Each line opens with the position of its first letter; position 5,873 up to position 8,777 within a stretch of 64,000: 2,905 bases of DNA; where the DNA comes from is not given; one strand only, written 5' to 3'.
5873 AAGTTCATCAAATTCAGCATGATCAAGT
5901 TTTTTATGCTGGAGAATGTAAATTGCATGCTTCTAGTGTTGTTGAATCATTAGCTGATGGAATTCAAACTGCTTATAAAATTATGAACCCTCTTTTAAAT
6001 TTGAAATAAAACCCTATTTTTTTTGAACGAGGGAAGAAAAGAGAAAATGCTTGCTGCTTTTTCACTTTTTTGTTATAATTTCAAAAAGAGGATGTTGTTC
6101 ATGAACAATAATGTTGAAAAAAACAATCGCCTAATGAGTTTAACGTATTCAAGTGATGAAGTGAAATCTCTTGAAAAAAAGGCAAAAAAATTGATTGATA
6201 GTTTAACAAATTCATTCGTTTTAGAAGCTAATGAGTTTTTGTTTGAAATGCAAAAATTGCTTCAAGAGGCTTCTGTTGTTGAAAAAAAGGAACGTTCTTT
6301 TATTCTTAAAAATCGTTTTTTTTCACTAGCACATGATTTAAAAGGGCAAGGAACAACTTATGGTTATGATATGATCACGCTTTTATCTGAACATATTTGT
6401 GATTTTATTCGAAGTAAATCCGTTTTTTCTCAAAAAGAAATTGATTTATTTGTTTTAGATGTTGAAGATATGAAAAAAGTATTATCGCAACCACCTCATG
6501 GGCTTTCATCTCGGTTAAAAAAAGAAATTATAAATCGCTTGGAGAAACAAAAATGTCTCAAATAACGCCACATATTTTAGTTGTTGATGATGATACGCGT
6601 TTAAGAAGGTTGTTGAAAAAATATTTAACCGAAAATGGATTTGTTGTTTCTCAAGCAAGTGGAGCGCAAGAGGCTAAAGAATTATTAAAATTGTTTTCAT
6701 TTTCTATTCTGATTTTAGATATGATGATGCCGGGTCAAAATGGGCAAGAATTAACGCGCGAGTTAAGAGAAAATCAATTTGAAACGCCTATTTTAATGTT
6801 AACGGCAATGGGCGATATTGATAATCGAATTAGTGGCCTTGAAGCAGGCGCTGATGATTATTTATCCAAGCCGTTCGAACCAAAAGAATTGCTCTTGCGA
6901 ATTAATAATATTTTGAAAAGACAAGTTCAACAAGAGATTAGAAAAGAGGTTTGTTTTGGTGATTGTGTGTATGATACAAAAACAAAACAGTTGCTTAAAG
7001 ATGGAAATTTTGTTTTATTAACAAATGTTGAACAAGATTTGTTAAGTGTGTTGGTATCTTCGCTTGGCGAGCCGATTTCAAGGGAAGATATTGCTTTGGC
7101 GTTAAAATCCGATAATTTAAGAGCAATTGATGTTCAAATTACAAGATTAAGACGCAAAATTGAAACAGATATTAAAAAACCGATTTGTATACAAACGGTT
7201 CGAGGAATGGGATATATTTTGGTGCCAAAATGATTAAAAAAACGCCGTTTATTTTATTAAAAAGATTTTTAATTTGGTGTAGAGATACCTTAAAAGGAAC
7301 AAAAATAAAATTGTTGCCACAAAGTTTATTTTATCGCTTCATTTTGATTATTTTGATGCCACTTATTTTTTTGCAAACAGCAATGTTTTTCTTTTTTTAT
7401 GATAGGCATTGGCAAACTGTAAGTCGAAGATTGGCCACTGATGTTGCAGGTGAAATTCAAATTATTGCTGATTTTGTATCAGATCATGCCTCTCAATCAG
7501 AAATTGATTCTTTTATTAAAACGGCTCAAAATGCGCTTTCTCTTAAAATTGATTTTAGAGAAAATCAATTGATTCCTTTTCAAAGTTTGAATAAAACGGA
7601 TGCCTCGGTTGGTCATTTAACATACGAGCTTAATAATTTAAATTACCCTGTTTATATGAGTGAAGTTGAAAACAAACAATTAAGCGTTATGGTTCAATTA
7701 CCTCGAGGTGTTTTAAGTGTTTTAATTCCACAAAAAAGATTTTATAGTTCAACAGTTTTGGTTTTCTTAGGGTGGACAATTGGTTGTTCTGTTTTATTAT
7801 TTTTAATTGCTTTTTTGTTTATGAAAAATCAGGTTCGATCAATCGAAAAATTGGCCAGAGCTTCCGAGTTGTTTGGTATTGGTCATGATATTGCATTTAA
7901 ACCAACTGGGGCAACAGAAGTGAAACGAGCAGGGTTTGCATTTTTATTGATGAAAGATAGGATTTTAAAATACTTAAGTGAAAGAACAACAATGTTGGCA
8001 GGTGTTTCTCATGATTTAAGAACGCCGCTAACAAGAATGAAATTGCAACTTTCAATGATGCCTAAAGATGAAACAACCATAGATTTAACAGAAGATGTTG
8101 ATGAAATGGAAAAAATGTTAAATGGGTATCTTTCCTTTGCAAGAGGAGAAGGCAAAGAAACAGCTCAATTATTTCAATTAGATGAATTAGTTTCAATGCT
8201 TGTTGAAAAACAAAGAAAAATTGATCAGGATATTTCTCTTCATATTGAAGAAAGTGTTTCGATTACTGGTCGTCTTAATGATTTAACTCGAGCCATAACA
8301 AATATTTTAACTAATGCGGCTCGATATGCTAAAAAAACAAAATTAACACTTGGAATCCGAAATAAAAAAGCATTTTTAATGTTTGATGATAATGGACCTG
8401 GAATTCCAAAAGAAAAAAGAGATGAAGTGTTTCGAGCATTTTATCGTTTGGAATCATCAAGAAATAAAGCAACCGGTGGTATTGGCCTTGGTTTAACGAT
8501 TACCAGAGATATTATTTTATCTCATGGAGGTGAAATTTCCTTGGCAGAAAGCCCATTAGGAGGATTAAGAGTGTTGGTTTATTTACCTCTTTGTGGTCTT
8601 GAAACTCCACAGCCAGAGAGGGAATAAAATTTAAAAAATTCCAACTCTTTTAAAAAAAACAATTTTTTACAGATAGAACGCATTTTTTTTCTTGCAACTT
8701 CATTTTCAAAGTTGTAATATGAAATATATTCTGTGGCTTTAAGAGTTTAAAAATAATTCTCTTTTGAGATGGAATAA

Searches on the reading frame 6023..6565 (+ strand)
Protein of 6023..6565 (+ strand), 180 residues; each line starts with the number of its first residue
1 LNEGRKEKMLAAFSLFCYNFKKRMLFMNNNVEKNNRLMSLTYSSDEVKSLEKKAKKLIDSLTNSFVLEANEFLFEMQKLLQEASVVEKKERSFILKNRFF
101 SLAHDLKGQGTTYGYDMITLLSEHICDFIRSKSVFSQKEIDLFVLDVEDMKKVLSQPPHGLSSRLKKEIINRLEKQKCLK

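Call 3: search_protein_families(library=pfam, proteins=[window:6023-6565:+], max_evalue=0.01)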
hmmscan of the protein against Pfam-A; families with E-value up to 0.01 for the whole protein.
window:6023-6565:+ (180 aa): 0 families

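Call 4: search_protein_families(library=ncbifam, proteins=[window:6023-6565:+], max_evalue=0.01)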
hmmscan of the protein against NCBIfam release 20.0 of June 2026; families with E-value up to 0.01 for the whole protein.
window:6023-6565:+ (180 aa): 0 families

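Call 23: search_protein_families(library=pfam, proteins=[window:6023-6565:+], max_evalue=1)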
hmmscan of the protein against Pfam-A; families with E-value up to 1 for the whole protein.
window:6023-6565:+ (180 aa): 3 families
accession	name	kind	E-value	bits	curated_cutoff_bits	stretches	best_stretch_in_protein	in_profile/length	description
PF24931.1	ACT_ACR9_3rd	-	0.061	13.8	27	1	134-173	49-88/98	ACR9-like, ACT-like domain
PF01627.28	Hpt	-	0.11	13.2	24.6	1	65-140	6-71/84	Hpt domain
PF13286.11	HD_assoc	-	0.13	13.3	22.2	1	38-91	19-71/91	Phosphohydrolase-associated domain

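Call 83: search_solved_structures(query=A6, max_evalue=10, show_alignments=1)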
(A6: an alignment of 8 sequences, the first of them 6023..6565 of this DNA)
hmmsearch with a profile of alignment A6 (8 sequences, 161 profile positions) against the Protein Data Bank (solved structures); distinct sequences matched with E-value up to 10: 11.
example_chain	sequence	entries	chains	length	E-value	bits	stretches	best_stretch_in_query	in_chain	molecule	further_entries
6ff6_A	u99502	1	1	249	2.7e-08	37.1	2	46-142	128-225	BRIC1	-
1i5n_A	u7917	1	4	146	0.00012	25.2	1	41-143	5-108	CHEMOTAXIS PROTEIN CHEA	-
7rdr_A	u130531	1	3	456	0.00016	24.8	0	126-155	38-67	Circular tendon repeat protein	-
2lp4_A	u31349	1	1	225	0.00035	23.7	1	41-142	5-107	Chemotaxis protein CheA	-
8c5v_C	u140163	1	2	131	0.00051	23.2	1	41-140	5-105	Chemotaxis protein CheA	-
2ld6_A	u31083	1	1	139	0.005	20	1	48-143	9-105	Chemotaxis protein CheA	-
1tqg_A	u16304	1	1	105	0.0091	19.1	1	48-111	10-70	Chemotaxis protein cheA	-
6s1k_A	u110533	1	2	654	0.013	18.6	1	41-139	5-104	Chemotaxis protein CheA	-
2lch_A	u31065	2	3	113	0.029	17.5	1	46-139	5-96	Protein OR38 | computationally designed four-helix bundle protein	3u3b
9e71_BW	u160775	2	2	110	0.21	14.7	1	6-62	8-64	SSU ribosomal protein S25E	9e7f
7xvi_A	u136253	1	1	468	9.3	9.3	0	34-80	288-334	PITG_15142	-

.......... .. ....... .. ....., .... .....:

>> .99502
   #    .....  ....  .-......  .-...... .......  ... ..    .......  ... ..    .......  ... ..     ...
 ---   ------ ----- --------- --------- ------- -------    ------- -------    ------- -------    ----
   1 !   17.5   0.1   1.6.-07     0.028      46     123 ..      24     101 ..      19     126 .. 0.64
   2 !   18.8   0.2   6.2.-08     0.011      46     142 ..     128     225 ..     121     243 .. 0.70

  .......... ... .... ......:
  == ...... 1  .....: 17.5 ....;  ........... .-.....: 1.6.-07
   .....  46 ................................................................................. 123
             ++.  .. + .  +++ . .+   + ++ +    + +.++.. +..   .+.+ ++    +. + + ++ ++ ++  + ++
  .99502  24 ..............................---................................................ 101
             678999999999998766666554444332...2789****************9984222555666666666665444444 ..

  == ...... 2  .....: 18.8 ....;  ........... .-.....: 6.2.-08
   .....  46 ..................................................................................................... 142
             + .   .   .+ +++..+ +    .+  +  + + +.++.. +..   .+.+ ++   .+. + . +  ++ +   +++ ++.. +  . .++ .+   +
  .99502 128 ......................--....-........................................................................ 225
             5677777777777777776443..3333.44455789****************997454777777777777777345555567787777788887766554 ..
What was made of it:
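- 6023..6565 (+): Single-domain Hpt-like protein, first gene of the conserved upstream regulatory module. The profile hits CheA P1/Hpt domains in PDB at 1e-4 (call 83).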

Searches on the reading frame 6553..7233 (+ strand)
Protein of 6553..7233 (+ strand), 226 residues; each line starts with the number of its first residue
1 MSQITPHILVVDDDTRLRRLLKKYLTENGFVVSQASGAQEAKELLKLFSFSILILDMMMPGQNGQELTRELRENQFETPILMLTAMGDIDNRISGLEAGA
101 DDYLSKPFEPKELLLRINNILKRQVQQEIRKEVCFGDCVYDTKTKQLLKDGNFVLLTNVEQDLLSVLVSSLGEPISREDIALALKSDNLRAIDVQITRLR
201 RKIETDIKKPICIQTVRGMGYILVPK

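Call 3: search_protein_families(library=pfam, proteins=[window:6553-7233:+], max_evalue=0.01)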
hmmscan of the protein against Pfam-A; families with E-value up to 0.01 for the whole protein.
window:6553-7233:+ (226 aa): 2 families
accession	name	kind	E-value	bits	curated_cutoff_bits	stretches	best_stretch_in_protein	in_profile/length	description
PF00072.30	Response_reg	-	1.7e-30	105.9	30.2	1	8-117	1-110/111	Response regulator receiver domain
PF00486.34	Trans_reg_C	-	9.5e-16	58.1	26.2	1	154-223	4-77/77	Transcriptional regulatory protein, C terminal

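Call 4: search_protein_families(library=ncbifam, proteins=[window:6553-7233:+], max_evalue=0.01)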
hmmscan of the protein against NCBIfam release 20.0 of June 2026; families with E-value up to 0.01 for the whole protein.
window:6553-7233:+ (226 aa): 99 families (the best 25 are shown)
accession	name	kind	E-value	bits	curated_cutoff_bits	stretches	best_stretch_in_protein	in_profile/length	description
NF007005.1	PRK09468.1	equivalog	4.1e-63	213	331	1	6-225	4-233/237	osmolarity response regulator transcription factor OmpR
NF045944.1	ResRegRpaBCyano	equivalog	6.1e-56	189.4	330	1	9-223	1-227/229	response regulator transcription factor RpaB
NF040689.1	MtrAB_MtrA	equivalog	1.3e-47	161.9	300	1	8-221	1-216/219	MtrAB system response regulator MtrA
TIGR02154.1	PhoB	equivalog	1.5e-45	155.3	296.2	1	5-223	2-225/226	phosphate regulon transcriptional regulator PhoB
TIGR01387.1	cztR_silR_copR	subfamily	3.2e-45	154.4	279.2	1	8-223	1-218/218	heavy metal response regulator transcription factor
NF053854.1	RespRegPhoBBctds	equivalog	4.7e-45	153.7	270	1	8-223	1-224/225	two-component system response regulator PhoB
NF007928.2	PRK10643.1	equivalog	1.4e-41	142.6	330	1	8-223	3-216/216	two-component system response regulator PmrA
NF007346.1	PRK09836.1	equivalog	1.8e-41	142.4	420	1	8-223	3-221/227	copper/silver response regulator transcription factor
NF008034.0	PRK10766.1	equivalog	5.5e-41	140.6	275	1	6-224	3-227/231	two-component system response regulator TorR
NF012023.0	PRK15479.1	equivalog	8.5e-40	136.7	337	1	8-223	3-217/224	transcriptional regulator TctD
NF045991.1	RespRegCtrARhodob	equivalog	4.5e-39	134.5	350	1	8-223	3-221/224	response regulator transcription factor CtrA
NF041733.1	resp_reg_CseB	equivalog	1e-38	133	350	1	7-223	2-226/228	two-component system response regulator CseB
NF051850.1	RespRegRprY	equivalog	3.3e-38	131.4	370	1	7-224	6-227/234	response regulator transcription factor RprY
NF040534.1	resp_reg_YycF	equivalog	5.3e-38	130.6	340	1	7-223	2-227/231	response regulator YycF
NF008199.0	PRK10955.1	equivalog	6.6e-38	130.9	341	1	7-224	3-229/232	envelope stress response regulator transcription factor CpxR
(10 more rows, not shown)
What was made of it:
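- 6553..7233 (+): OmpR-family response regulator. Best NCBIfam match is OmpR at 4e-63, below the cutoff (calls 3, 4).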

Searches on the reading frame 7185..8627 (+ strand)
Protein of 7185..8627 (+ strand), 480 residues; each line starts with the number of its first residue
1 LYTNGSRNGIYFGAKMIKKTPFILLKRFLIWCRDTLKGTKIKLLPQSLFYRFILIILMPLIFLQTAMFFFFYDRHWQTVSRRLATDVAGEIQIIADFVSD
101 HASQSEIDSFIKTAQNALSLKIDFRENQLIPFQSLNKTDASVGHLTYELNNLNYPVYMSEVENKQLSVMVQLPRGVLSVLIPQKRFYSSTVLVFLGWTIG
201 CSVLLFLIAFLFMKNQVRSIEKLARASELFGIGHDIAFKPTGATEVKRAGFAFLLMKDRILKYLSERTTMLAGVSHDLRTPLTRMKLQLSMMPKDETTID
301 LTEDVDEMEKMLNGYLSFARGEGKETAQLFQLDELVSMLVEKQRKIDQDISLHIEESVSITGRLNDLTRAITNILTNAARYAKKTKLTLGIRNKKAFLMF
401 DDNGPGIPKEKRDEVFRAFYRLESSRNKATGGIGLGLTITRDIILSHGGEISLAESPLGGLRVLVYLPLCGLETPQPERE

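Call 3: search_protein_families(library=pfam, proteins=[window:7185-8627:+], max_evalue=0.01)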
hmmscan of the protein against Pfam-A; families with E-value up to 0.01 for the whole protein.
window:7185-8627:+ (480 aa): 2 families
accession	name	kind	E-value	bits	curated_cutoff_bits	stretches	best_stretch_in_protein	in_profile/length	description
PF02518.31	HATPase_c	-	2.2e-21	76.8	26.4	1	365-469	4-109/111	Histidine kinase-, DNA gyrase B-, and HSP90-like ATPase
PF00512.31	HisKA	-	7.7e-09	35.9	26.9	1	267-322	2-64/66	His Kinase A (phospho-acceptor) domain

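Call 4: search_protein_families(library=ncbifam, proteins=[window:7185-8627:+], max_evalue=0.01)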
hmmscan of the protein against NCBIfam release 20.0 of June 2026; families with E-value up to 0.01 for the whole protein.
window:7185-8627:+ (480 aa): 75 families (the best 25 are shown)
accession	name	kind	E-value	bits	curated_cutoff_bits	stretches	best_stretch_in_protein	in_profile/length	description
NF007004.0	PRK09467.1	equivalog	2.9e-56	191.1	415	1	40-469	3-436/440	two-component system sensor histidine kinase EnvZ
NF007898.0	PRK10604.1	equivalog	8.9e-48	163.5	478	1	203-469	147-423/433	two-component system sensor histidine kinase RstB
NF007007.0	PRK09470.1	equivalog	1.8e-44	152.5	486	1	194-470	175-460/463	envelope stress sensor histidine kinase CpxA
NF012163.2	BaeS_SmeS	equivalog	1.2e-31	110.2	500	1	203-468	175-457/457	sensor histidine kinase efflux regulator BaeS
NF007837.0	PRK10549.1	equivalog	3.2e-31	108.5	603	1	201-469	172-458/466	envelope stress sensor histidine kinase BaeS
TIGR02966.1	phoR_proteo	equivalog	6.1e-31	107.7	334.2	1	264-454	111-320/333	phosphate regulon sensor histidine kinase PhoR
NF045900.1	HisKinCpxALeg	equivalog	1.3e-28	99.9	800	1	238-468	202-450/451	two-component system sensor histidine kinase CpxA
NF033091.0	HK_VanS_ACDEFG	equivalog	9.8e-26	90.5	400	1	326-468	152-293/293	vancomycin resistance histidine kinase VanS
NF046044.1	PnpS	equivalog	9.9e-26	90.6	400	1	265-467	168-389/390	two-component system histidine kinase PnpS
NF041832.1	near_NosP_CTERM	subfamily_domain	6.4e-25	88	400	1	267-474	7-230/370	NahK/ErcS family hybrid sensor histidine kinase/response regulator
NF008077.0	PRK10815.1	equivalog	6.5e-25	87.8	497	1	180-466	180-477/488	two-component system sensor histidine kinase PhoQ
NF033092.0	HK_WalK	equivalog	1.9e-24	86.2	725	1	265-468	370-593/594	cell wall metabolism sensor histidine kinase WalK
TIGR01386.1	cztS_silS_copS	subfamily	5.3e-24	85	292.55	1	244-456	218-445/457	heavy metal sensor histidine kinase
NF012226.0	AdeS_HK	equivalog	2.3e-23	82.9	500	1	192-454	59-339/353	two-component sensor histidine kinase AdeS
NF041735.1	hist_kin_RppB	equivalog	2.3e-23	82.7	400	1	272-455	221-425/438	two-component system sensor histidine kinase RppB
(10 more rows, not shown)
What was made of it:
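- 7185..8627 (+): EnvZ-like (non-hybrid) sensor histidine kinase. Best NCBIfam match is EnvZ at 3e-56, below the cutoff (calls 3, 4).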
